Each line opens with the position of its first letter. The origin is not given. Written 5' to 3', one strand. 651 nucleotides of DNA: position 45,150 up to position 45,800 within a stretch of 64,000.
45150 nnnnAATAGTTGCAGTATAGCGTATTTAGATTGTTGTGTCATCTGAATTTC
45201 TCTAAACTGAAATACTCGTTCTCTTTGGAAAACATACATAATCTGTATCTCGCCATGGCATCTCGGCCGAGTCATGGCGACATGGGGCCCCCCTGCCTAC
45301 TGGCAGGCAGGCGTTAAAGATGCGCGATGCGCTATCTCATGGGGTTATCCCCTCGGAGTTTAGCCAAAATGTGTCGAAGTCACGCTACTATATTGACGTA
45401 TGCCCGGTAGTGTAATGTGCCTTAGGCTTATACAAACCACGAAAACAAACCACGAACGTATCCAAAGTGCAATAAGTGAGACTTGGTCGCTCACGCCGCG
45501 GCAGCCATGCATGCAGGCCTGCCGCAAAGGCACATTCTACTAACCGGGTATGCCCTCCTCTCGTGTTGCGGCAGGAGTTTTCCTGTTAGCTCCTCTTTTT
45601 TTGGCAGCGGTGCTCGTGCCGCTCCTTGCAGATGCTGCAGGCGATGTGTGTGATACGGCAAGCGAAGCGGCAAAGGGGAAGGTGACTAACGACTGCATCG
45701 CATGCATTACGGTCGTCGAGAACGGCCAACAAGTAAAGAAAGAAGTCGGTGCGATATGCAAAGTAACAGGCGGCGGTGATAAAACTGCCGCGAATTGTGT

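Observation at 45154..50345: Low-GC segment carrying a 1572-aa secreted giant protein, bracketed by 17-18 bp direct repeats and next to a RelE/ParE TA pair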

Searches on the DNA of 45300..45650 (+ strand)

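Call 68: search_rna_families(source=window, start=45300, end=45650, threshold=evalue, max_evalue=10)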
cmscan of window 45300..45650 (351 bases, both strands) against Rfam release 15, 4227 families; matches with E-value up to 10: 1.
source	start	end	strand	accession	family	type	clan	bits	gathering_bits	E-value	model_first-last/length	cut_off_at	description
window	45475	45575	-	RF01056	Magnesium-II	Cis-reg; riboswitch;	-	13.9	40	2.8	1-115/115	no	Magnesium riboswitch aptamer (Magnesium responsive RNA element)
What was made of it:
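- On Cis-regulatory structured RNA (riboswitch or leader): At E <= 10 the only hit is a 13.9-bit Mg-II match on the opposite strand (call 68).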

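Call 81: build_rna_model(alignment_id=A3, structure=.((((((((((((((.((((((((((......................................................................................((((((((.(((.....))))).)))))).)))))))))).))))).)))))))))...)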
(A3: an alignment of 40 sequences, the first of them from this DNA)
Model R1 built from alignment A3 (40 sequences, 171 columns); structure: as given.
model positions 156; base pairs 35; branch points 0; effective number of sequences 1.94; information 0.589 bits per position. Calibrated on 0.2 Mb of random sequence (short: E-values are rough).
structure used (alignment columns):
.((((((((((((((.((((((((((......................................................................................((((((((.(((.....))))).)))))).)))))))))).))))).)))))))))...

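Call 82: search_with_rna_model(model_id=R1, sources=[window, L003, L005, L006, L008, L009, L010, L011, L012, L013, L014, L015, L016, L017, L018, L019, L020, L021, L022, L023, L024, L025, L026, L027, L028, L029, L030, L031, L032, L033, L034, L035, L036, L037, L038, L039, L040, L041, L042, L043, L044, L045, L046, L047, L048, L049, L050, L051, L052, L053, L054, L055, L056, L057, L058, L059, L060, L061, L062, L063, L064, L065, L066, L067, L068, L069, L070, L071, L072, L073, L074, L075, L076, L077, L078, L079, L080, L081, L082, L083, L084, L085, L086, L087], max_evalue=1)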
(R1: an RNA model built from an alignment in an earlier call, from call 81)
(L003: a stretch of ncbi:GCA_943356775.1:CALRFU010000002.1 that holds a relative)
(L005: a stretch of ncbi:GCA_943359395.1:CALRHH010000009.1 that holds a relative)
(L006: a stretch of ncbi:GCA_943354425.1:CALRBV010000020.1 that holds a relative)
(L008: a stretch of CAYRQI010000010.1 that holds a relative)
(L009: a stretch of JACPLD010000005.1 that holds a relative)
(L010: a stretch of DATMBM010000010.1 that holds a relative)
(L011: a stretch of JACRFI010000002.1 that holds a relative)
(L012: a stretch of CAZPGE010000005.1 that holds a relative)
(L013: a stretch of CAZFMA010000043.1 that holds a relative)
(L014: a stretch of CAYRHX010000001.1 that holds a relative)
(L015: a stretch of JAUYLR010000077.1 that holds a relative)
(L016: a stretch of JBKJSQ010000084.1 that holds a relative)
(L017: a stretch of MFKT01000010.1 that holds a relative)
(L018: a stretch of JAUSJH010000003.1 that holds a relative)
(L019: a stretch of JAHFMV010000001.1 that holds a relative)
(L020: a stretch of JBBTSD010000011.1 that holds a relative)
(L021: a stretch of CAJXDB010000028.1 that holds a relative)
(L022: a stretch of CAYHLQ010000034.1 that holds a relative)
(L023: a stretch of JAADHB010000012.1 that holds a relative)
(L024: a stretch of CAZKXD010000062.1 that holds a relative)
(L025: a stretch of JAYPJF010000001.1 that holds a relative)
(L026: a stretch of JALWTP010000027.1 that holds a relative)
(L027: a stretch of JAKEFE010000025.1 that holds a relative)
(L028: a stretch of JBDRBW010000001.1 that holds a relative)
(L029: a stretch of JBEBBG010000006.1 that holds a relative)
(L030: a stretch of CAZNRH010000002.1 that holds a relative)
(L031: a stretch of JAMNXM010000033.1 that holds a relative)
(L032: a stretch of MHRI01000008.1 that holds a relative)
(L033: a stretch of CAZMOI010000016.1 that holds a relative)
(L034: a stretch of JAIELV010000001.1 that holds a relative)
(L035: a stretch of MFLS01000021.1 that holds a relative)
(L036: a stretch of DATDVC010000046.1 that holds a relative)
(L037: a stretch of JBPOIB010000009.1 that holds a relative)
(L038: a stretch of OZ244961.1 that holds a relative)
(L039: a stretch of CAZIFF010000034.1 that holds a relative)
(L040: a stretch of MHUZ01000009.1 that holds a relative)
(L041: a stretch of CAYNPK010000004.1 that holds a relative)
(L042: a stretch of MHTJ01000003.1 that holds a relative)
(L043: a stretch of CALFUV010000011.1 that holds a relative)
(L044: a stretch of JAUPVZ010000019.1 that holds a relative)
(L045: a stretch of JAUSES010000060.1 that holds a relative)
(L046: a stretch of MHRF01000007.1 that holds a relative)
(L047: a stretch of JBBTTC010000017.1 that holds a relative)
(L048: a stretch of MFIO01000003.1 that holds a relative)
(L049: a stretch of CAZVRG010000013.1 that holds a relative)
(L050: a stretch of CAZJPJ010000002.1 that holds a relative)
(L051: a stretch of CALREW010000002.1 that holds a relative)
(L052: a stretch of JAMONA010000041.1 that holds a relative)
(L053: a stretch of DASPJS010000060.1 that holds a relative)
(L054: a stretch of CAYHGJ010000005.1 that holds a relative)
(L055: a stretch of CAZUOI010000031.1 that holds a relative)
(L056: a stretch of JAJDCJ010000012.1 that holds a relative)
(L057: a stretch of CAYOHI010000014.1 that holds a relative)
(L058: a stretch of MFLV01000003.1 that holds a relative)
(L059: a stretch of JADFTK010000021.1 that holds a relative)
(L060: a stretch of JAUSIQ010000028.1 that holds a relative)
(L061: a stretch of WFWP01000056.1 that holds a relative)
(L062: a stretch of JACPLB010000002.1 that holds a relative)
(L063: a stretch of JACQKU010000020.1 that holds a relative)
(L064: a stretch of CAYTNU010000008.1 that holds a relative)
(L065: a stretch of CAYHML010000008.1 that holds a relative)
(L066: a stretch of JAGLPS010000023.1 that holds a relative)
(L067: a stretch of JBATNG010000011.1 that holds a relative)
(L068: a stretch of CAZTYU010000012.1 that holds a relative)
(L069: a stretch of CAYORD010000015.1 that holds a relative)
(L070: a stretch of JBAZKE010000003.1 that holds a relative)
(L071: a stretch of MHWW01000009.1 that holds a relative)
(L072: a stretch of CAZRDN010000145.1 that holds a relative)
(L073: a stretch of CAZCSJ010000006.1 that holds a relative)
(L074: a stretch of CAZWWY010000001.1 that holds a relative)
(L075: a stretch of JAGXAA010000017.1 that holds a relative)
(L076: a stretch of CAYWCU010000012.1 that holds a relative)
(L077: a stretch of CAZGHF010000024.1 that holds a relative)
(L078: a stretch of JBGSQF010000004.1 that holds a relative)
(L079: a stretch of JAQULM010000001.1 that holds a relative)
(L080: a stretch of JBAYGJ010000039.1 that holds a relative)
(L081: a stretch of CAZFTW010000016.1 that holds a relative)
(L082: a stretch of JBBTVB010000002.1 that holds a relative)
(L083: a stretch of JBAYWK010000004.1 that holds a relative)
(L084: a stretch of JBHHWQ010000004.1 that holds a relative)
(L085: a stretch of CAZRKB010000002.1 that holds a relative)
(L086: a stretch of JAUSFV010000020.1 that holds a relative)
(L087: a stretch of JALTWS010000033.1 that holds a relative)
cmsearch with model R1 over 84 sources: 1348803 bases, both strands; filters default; matches with E-value up to 1: 4.
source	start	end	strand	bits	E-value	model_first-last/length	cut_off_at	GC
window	45399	45555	+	157.3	5.6e-37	1-156/156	no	0.52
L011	13972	14115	+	52.1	2.9e-10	1-156/156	no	0.48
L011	3734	3870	+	47.3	4.8e-09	1-156/156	no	0.47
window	45396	45552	-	32.2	3.2e-05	1-156/156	no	0.52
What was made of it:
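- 45400..45549 (+): 150-nt structured inverted-repeat element inserted between a duplicated ATG. The covariance-model match spans 45399-45555. CM score is 157 bits (call 82).
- No copies were found in the 81 other Paceibacteria loci searched, 1.35 Mb in all including the window and L011 (call 82).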

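Call 85: search_with_rna_model(model_id=R1, source=L011, max_evalue=1, show_alignments=2)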
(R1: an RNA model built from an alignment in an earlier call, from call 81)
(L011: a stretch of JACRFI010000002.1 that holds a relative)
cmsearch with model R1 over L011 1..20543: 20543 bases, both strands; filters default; matches with E-value up to 1: 3.
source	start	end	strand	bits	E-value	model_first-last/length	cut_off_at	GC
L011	13972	14115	+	52.1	4.5e-12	1-156/156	no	0.48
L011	3734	3870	+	47.3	7.2e-11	1-156/156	no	0.47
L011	3731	3867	-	14.1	0.02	1-156/156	no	0.47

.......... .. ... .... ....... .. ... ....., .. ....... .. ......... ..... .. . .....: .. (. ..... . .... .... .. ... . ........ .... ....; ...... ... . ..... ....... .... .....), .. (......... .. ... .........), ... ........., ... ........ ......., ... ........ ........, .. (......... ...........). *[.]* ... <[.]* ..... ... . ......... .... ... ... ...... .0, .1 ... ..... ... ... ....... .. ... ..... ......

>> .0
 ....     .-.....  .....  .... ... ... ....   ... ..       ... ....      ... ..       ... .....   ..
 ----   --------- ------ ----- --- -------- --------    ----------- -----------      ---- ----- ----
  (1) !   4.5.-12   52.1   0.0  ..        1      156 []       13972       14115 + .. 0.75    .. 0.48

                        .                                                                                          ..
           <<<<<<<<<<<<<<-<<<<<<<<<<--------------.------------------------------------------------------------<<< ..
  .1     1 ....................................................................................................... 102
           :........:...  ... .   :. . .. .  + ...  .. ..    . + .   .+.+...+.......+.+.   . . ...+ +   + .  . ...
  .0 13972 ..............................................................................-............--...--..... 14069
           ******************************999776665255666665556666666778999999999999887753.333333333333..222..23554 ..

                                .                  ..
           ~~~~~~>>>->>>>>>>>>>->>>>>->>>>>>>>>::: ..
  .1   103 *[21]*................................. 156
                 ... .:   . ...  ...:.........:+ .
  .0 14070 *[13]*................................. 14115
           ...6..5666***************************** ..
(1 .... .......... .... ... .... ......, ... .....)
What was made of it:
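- Tried and rejected: I rejected it once the covariance model showed that L011 carries two diverged whole copies (calls 82, 85).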
